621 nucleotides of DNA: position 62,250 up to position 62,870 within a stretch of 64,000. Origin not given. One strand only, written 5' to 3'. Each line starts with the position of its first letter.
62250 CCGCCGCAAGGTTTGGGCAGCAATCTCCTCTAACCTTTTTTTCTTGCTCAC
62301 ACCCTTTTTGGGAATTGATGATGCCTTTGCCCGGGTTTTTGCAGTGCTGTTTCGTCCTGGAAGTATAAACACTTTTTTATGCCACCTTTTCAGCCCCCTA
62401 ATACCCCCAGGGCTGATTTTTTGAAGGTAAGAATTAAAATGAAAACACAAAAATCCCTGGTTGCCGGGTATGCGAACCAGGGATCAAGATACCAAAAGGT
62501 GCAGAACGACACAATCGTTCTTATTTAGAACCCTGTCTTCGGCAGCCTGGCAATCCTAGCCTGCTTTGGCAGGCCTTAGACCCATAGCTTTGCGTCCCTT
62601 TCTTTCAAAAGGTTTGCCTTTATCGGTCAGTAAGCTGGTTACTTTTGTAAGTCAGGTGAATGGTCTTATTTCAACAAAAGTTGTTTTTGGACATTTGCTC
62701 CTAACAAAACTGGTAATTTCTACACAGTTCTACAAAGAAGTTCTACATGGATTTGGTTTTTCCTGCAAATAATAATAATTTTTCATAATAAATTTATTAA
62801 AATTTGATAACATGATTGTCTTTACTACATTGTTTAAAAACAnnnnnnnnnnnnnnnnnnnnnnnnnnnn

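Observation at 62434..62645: c-di-GMP-I (GEMM-I) riboswitch-like element plus terminator upstream of the Tad/Flp pilus genes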

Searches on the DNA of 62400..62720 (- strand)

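Call 44: search_rna_families(source=window, start=62400, end=62720, threshold=evalue, max_evalue=1, show_alignments=3)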
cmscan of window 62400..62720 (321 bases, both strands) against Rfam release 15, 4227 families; matches with E-value up to 1: 3.
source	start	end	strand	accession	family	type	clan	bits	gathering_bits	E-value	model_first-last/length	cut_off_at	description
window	62538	62628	-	RF01051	c-di-GMP-I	Cis-reg; riboswitch;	CL00126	85.8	35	7.6e-18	1-87/87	no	c-di-GMP-I riboswitch aptamer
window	62442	62486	+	RF02416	TCV_H4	Cis-reg;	-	18.3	50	0.93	1-51/51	no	Turnip crinkle virus 3'UTR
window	62400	62418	+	RF01142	sR19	Gene; snRNA; snoRNA; CD-box;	-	15.8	45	0.14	45-63/63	5'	Small nucleolar RNA sR19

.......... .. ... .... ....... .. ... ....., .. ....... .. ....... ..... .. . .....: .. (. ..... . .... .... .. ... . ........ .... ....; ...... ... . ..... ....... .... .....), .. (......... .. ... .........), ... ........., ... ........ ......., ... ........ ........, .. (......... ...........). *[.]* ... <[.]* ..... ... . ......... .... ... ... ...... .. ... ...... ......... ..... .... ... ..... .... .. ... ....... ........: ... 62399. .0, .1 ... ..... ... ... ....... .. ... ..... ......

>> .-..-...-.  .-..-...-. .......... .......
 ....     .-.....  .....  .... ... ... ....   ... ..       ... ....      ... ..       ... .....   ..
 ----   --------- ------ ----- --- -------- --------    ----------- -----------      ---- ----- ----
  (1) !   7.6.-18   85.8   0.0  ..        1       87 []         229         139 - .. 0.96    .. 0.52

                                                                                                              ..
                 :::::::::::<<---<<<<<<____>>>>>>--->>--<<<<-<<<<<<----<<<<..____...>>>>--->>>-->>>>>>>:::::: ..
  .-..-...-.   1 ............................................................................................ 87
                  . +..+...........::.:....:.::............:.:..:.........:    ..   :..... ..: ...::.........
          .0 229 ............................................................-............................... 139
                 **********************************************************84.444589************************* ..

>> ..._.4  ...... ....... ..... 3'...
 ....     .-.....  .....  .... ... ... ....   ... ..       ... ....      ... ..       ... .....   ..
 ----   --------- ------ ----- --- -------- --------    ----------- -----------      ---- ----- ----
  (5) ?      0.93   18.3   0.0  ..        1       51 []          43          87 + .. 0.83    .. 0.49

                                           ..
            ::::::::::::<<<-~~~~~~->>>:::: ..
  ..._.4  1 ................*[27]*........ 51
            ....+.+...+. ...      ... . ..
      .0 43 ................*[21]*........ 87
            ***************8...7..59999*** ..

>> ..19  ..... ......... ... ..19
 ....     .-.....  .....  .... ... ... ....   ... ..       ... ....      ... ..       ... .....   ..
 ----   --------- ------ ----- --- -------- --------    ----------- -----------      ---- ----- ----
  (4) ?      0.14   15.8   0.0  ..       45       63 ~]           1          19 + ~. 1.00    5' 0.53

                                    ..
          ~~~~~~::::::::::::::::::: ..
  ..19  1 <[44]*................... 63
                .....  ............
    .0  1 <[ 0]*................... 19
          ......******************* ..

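Call 74: build_rna_model(alignment_id=A1, structure=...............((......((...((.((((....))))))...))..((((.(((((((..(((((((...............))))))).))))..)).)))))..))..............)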
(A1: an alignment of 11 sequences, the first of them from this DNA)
Model R1 built from alignment A1 (11 sequences, 128 columns); structure: as given.
model positions 115; base pairs 28; branch points 1; effective number of sequences 1.42; information 0.59 bits per position. Calibrated on 0.2 Mb of random sequence (short: E-values are rough).
structure used (alignment columns):
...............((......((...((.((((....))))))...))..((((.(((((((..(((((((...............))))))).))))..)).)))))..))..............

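Call 75: search_with_rna_model(model_id=R1, sources=[L003, L004, L005, L006, L007, L008, L009, L010, L011, L012, L013, L014, L015, L016, L017, L018, L019, L020, L021, L022, L023, L024, L025, L026, L027, L028, L029, L030, L031, L032, L033, L034, L035, L036, L037, L038, L039, L040, L041, L042, L043, L044, L045, L046, L047, L048, L049, L050, L051, L052, L053, L054, L055, L056, L057, L058, L059, L060, L061, L062, L063, L064, L065, L066, L067, L068, L069, L070, L071, L072, L073, L074, L075, L076, L077, L078, L079, L080, L081, L082, L215, L001, window], max_evalue=0.01)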
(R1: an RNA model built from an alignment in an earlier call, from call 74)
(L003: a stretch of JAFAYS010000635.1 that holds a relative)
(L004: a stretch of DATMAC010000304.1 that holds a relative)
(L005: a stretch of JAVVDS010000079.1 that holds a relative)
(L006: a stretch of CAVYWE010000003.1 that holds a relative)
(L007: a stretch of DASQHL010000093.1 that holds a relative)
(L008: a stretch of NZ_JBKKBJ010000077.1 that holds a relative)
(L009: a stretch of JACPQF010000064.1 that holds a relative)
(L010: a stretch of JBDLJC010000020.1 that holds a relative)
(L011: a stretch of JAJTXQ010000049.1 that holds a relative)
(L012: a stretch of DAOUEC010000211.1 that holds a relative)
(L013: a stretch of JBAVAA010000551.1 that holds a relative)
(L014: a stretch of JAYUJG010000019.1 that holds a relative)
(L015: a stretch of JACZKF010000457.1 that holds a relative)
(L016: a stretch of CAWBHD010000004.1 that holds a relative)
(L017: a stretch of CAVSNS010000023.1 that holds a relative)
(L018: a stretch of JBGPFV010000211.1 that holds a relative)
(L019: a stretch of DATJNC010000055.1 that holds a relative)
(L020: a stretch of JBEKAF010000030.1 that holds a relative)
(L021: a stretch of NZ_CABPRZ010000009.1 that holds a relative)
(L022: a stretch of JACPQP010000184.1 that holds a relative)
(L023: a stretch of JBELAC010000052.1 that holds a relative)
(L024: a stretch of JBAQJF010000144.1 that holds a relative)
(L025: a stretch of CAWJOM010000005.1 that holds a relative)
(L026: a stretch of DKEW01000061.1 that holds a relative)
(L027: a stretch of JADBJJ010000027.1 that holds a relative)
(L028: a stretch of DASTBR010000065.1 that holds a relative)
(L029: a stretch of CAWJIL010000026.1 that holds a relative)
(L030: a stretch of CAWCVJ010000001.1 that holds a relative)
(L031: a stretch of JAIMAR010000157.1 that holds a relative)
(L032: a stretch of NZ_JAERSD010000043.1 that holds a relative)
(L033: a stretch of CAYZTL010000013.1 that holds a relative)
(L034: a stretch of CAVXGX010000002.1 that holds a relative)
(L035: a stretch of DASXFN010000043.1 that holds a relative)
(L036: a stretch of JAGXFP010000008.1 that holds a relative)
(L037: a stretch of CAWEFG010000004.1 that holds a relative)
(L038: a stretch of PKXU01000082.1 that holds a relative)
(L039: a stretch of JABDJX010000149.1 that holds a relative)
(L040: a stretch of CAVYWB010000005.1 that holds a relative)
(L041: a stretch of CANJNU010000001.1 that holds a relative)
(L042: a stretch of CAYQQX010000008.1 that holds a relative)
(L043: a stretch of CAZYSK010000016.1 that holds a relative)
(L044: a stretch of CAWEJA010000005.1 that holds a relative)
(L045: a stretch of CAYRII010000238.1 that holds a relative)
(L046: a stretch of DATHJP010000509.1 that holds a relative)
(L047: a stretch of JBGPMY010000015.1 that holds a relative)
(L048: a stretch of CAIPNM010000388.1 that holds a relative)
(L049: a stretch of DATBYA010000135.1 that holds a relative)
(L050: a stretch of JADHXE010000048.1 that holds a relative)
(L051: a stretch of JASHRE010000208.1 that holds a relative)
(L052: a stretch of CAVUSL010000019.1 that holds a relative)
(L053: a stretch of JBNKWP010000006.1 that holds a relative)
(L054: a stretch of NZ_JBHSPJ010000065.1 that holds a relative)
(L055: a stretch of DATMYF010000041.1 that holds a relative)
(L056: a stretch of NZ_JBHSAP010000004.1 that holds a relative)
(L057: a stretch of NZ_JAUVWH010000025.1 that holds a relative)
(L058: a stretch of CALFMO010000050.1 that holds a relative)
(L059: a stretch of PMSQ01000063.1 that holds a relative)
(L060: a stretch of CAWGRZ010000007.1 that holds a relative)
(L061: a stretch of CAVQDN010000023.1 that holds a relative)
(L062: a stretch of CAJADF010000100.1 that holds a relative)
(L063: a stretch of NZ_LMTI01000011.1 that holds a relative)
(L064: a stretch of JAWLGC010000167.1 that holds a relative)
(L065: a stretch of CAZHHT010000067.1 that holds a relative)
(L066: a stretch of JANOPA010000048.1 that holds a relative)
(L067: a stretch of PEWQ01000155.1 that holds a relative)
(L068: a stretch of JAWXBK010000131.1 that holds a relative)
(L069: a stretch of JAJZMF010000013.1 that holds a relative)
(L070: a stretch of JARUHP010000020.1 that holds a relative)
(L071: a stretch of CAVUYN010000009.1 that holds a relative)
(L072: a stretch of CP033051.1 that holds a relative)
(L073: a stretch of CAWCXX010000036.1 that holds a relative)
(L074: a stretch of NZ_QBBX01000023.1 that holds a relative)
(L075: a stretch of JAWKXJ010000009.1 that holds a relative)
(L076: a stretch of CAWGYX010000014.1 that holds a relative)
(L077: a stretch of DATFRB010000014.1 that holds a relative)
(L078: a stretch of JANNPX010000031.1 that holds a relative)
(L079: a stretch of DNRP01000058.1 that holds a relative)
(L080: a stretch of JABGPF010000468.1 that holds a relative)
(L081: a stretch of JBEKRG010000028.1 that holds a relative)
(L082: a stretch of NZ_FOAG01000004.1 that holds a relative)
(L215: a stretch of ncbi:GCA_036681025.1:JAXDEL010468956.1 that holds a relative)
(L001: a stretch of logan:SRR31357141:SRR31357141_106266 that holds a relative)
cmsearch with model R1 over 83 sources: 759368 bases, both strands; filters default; matches with E-value up to 0.01: 2.
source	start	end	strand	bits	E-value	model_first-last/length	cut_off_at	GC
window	62526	62640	-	122.6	1.2e-34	1-115/115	no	0.5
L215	4810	4928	+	110.8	6.1e-31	1-115/115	no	0.6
